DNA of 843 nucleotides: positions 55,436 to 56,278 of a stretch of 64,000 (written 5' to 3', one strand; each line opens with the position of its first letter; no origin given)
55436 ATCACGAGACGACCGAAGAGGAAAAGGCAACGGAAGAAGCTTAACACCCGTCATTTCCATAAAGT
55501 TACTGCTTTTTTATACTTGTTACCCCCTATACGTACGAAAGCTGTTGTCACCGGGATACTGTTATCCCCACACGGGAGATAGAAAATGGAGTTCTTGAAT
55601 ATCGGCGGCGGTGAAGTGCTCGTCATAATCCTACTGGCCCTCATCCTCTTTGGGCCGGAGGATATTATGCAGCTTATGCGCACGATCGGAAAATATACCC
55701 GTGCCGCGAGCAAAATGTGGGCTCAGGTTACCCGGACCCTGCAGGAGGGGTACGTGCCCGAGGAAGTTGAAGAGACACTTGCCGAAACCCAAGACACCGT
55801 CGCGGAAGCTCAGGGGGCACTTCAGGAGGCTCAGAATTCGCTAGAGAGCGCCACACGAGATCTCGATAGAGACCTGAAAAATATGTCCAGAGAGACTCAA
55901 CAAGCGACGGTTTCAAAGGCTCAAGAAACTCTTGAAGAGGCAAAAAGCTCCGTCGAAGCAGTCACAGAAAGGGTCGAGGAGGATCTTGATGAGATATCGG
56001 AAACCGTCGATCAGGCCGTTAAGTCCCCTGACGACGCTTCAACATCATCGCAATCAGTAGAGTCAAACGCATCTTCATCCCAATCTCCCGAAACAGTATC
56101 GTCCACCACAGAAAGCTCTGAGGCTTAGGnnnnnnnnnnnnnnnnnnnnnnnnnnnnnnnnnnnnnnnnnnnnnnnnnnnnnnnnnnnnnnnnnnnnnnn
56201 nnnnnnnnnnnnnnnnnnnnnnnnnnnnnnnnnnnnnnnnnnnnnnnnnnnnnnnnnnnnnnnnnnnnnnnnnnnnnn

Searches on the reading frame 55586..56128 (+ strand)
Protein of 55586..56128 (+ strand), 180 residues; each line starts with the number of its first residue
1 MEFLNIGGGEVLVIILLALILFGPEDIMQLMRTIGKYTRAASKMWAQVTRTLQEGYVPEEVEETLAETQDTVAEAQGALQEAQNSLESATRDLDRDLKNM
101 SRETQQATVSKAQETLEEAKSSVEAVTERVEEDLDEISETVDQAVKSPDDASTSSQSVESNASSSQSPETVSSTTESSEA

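Call 70: search_protein_families(library=pfam, proteins=[window:55586-56128:+], max_evalue=0.0001)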
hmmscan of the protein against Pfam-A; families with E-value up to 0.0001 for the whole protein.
window:55586-56128:+ (180 aa): 1 family
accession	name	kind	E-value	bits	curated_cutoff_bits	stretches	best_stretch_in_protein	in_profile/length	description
PF06103.16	DUF948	-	3.9e-05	24.2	37.2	0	35-88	18-69/89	Bacterial protein of unknown function (DUF948)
